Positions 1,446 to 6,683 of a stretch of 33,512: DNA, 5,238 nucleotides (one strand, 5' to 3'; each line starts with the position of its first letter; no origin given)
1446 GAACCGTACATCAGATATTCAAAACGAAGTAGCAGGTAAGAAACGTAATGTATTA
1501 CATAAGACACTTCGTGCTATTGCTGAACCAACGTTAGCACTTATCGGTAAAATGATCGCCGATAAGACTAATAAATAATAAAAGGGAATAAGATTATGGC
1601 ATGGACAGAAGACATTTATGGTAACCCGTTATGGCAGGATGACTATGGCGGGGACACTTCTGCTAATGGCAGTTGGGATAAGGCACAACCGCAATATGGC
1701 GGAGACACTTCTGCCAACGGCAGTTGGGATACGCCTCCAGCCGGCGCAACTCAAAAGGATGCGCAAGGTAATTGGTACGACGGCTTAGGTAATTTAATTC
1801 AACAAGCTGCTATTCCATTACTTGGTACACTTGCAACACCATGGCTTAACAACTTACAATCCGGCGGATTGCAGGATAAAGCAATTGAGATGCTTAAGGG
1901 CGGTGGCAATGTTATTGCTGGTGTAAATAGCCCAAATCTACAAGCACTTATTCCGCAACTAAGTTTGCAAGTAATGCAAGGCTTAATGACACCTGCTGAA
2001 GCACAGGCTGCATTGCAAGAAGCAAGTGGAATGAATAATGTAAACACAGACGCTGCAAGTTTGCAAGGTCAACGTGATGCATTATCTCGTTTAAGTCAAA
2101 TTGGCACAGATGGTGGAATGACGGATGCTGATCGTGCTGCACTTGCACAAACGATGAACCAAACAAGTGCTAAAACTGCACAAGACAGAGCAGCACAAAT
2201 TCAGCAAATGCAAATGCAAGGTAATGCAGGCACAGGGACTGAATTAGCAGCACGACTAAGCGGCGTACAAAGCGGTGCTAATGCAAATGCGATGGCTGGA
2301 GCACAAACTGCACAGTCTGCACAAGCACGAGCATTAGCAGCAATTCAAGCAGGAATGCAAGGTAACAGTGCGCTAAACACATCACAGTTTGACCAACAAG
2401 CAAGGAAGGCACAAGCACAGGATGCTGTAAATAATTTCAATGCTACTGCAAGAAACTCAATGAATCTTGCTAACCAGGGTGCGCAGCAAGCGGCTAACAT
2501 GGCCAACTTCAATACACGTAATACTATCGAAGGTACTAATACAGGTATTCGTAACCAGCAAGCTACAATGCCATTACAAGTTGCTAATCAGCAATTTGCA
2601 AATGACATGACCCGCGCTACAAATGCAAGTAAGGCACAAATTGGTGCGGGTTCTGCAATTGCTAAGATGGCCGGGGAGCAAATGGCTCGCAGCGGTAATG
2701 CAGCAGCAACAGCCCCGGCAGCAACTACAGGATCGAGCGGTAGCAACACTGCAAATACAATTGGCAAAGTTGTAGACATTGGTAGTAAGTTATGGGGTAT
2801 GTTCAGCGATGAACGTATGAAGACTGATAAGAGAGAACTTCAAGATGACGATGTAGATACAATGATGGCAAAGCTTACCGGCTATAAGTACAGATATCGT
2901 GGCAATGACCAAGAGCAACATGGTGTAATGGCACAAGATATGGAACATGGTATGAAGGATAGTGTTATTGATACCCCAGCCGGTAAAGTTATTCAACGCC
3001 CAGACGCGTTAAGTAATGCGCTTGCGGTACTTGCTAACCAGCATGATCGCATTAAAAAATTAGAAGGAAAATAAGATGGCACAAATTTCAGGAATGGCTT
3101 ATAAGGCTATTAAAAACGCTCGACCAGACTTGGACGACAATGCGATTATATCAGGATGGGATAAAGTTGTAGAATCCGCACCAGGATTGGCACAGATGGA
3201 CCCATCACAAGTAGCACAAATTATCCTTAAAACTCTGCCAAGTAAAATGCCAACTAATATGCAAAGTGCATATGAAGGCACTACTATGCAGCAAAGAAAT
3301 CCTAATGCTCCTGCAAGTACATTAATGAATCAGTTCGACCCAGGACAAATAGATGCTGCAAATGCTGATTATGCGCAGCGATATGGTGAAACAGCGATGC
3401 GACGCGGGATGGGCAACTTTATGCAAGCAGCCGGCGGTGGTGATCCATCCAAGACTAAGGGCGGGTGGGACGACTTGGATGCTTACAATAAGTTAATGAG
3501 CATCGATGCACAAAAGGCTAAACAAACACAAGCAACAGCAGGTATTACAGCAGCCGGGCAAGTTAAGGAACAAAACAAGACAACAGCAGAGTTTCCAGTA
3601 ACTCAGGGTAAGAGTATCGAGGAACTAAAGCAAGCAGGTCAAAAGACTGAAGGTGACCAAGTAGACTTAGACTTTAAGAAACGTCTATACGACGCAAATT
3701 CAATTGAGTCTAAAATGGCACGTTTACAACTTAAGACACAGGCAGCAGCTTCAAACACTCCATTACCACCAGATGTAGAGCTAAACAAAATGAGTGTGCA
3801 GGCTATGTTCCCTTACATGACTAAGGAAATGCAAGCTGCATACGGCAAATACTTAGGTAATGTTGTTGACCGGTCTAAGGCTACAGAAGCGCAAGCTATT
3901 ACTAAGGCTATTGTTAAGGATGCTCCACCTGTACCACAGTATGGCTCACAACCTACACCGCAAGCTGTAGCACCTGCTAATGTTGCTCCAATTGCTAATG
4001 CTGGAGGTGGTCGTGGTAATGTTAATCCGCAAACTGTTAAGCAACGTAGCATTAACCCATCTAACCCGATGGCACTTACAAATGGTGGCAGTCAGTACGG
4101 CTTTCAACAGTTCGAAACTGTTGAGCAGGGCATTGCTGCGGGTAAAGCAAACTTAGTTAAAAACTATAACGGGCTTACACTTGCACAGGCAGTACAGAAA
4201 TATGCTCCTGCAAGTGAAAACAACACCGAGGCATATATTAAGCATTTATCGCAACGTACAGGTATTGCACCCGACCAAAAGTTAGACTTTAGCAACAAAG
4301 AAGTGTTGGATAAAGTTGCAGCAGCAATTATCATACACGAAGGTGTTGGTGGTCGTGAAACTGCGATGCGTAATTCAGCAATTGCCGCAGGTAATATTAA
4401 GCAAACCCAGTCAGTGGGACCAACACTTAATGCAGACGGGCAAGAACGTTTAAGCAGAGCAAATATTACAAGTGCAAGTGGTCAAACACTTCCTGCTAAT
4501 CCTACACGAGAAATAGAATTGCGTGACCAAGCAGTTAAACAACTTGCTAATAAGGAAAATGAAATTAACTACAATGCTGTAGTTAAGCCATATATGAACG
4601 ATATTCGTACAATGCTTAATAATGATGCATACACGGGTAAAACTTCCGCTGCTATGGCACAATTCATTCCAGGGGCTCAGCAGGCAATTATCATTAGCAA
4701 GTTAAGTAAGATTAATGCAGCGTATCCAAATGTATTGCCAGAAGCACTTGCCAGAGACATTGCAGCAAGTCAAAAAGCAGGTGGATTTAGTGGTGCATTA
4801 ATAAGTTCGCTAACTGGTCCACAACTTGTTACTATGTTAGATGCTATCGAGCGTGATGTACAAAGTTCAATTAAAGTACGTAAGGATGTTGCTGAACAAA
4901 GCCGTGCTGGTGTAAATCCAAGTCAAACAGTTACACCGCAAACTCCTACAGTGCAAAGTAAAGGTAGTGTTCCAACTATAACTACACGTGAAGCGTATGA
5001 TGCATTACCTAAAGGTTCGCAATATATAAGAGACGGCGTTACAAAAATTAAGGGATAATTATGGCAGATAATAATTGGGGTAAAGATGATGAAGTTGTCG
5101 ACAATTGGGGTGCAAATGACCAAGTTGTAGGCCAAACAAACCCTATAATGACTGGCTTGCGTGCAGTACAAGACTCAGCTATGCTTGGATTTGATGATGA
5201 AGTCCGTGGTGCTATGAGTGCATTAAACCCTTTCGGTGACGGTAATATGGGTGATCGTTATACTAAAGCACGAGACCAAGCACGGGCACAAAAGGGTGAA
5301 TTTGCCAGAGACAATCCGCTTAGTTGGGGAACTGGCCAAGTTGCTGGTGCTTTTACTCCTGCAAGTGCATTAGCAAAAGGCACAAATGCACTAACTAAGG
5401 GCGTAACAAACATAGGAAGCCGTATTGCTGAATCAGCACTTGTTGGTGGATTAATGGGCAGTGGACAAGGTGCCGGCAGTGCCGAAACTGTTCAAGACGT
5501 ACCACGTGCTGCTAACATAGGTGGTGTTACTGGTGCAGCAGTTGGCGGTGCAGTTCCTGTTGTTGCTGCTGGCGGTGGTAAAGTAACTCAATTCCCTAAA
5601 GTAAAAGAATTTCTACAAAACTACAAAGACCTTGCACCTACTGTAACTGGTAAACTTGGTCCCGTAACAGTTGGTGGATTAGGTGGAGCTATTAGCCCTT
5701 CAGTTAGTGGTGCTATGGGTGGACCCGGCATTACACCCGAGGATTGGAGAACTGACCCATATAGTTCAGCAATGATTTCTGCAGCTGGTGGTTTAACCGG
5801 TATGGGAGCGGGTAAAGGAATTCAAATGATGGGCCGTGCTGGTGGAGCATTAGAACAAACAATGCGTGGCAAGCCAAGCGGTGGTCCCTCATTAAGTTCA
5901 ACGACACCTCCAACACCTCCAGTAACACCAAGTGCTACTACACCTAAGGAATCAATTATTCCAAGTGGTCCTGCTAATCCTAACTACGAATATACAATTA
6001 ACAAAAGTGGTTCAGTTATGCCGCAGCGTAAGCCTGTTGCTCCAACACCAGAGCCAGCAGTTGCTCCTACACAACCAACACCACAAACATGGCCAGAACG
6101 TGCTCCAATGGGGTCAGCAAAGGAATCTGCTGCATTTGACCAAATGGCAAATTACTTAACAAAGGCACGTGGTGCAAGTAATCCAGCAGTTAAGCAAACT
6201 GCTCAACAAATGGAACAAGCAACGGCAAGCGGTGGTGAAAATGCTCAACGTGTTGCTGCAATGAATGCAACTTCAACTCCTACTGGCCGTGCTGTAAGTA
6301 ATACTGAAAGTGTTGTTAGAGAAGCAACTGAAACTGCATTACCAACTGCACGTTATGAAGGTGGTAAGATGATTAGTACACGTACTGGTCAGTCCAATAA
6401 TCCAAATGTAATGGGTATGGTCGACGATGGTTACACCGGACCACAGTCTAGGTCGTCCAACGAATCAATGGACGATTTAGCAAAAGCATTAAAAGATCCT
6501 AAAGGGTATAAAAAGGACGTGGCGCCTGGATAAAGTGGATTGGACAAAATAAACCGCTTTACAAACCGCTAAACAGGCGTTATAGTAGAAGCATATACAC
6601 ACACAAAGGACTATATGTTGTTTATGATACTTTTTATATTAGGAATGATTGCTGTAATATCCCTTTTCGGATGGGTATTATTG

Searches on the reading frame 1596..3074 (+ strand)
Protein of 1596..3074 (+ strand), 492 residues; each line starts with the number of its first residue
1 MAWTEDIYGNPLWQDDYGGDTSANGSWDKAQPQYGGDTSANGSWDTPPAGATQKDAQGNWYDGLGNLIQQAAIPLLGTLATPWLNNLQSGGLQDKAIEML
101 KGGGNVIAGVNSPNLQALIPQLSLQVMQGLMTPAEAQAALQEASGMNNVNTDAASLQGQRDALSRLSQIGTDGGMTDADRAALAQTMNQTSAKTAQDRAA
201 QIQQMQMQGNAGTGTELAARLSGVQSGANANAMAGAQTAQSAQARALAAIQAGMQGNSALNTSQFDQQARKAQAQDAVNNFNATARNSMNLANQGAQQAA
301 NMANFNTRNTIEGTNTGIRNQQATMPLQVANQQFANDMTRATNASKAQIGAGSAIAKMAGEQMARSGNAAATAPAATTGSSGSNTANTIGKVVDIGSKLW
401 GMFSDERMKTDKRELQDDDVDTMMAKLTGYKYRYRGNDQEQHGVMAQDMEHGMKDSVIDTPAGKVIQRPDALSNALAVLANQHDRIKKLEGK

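Call 73: search_protein_families(library=phrogs, proteins=[window:1596-3074:+], max_evalue=0.001)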
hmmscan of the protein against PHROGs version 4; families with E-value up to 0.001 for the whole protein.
window:1596-3074:+ (492 aa): 2 families
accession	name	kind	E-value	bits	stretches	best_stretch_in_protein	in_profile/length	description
phrog_6121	-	head and packaging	1.4e-08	35.6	1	144-466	92-381/392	virion structural protein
phrog_25788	-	tail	0.00012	21.9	0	403-492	512-602/603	tail fiber protein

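Call 74: search_protein_families(library=pfam, proteins=[window:1596-3074:+], max_evalue=0.001)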
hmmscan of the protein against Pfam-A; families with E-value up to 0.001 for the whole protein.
window:1596-3074:+ (492 aa): 1 family
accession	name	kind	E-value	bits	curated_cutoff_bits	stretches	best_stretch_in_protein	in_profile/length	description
PF13884.11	Peptidase_S74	-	1e-07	32.6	22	1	404-450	1-50/58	Chaperone of endosialidase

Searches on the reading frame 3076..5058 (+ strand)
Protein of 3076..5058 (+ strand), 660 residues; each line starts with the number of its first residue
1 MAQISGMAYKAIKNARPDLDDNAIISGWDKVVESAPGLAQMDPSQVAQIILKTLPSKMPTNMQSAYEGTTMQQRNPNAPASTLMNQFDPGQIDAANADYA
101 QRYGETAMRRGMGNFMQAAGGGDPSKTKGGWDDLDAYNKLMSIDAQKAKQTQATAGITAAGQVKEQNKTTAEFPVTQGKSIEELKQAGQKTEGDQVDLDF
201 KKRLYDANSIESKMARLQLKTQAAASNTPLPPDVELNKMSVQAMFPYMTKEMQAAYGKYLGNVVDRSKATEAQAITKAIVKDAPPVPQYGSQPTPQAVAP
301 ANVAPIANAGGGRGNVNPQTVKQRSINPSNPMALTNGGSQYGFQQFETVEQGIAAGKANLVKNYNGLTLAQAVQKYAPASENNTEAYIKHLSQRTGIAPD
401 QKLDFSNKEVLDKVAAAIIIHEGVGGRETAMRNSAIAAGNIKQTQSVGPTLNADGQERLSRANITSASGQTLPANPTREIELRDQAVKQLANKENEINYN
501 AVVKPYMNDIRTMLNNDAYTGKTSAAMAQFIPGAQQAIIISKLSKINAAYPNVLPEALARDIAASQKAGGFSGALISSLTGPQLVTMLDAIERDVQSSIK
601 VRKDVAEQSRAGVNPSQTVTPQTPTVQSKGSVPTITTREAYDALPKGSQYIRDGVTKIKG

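Call 73: search_protein_families(library=phrogs, proteins=[window:3076-5058:+], max_evalue=0.001)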
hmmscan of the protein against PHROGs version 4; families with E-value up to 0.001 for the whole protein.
window:3076-5058:+ (660 aa): 4 families
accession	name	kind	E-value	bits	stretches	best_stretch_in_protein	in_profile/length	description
phrog_873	-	head and packaging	1.4e-20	74.3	1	322-456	354-497/1277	endolysin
phrog_2276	-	tail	5.5e-14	52.8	1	253-490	424-669/673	tail length tape measure protein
phrog_7694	-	unknown function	8.5e-11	42.3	1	334-479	524-649/675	-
phrog_7182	-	other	1.1e-10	41.4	1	342-426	689-783/1228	tail injection transglycosylase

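Call 74: search_protein_families(library=pfam, proteins=[window:3076-5058:+], max_evalue=0.001)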
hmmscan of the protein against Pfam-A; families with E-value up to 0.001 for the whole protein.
window:3076-5058:+ (660 aa): 0 families

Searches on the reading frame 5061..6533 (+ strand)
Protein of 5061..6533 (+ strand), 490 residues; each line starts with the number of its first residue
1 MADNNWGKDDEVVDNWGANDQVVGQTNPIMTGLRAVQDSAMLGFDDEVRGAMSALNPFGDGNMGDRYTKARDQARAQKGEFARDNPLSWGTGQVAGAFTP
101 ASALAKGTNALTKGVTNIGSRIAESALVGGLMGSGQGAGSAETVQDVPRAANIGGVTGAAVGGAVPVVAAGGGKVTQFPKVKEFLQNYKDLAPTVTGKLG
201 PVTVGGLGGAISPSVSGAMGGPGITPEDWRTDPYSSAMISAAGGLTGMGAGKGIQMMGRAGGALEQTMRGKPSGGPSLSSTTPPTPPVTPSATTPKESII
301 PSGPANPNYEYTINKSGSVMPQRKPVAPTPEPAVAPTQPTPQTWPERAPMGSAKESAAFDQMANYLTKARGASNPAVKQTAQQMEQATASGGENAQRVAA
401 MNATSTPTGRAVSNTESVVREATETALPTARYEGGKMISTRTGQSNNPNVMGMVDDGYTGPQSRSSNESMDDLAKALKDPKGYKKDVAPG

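Call 73: search_protein_families(library=phrogs, proteins=[window:5061-6533:+], max_evalue=0.001)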
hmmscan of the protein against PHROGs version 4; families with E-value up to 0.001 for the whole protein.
window:5061-6533:+ (490 aa): 1 family
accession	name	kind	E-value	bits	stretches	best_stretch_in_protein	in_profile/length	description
phrog_5880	-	unknown function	2.6e-20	73.6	1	31-178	56-206/661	-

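Call 74: search_protein_families(library=pfam, proteins=[window:5061-6533:+], max_evalue=0.001)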
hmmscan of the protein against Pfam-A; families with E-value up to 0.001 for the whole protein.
window:5061-6533:+ (490 aa): 0 families
